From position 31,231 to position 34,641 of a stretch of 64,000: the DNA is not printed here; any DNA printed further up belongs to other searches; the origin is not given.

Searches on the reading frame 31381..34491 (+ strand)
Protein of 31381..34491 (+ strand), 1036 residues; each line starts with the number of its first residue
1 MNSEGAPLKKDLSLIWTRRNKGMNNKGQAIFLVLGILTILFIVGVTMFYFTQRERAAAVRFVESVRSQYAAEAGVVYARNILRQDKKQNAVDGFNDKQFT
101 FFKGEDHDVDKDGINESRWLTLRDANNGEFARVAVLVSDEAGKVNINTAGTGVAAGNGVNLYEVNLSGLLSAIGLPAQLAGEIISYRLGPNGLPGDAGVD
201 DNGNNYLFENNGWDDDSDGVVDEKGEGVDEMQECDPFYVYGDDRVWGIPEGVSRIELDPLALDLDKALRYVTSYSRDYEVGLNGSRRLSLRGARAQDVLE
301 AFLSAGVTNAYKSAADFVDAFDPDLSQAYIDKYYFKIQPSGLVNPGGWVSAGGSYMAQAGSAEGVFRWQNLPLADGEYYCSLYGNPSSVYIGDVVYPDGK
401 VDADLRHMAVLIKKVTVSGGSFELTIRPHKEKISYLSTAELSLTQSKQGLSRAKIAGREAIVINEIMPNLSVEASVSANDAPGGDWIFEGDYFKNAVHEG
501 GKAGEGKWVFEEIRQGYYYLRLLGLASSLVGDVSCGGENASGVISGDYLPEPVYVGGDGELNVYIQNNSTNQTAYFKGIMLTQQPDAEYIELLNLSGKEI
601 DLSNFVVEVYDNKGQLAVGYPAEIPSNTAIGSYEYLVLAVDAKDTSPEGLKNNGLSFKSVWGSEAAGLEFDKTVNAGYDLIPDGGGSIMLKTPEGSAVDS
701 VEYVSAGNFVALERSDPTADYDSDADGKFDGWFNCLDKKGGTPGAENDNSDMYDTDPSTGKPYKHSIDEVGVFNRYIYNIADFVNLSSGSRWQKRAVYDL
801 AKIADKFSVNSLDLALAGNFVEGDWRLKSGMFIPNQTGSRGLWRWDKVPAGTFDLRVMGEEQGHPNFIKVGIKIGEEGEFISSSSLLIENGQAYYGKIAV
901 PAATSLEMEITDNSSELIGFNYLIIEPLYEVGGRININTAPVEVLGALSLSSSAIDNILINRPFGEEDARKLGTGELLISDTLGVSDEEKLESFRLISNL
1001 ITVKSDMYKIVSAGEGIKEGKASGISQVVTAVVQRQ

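Call 4: search_protein_families(library=pfam, proteins=[window:31381-34491:+], max_evalue=0.01)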
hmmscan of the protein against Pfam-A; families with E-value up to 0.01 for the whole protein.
window:31381-34491:+ (1036 aa): 2 families
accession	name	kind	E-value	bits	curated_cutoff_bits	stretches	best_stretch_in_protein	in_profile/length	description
PF00932.25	LTD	-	3.5e-08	34.2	34.3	1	579-704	13-108/109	Lamin Tail Domain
PF03934.19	T2SSK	-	0.0075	17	24.2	0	935-964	1-32/63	Type II secretion system (T2SS), protein K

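Call 40: search_protein_families(library=ncbifam, proteins=[window:31447-34491:+], max_evalue=0.001)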
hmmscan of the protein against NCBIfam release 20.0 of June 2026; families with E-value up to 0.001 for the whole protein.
window:31447-34491:+ (1014 aa): 2 families
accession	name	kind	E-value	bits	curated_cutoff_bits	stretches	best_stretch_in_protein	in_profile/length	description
NF037980.1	T2SS_GspK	equivalog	2.5e-10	40.4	130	1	4-162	2-145/307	type II secretion system minor pseudopilin GspK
TIGR02600.1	Verru_Chthon_A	subfamily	0.00078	17.4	332.3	0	110-134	236-260/1296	Verru_Chthon cassette protein A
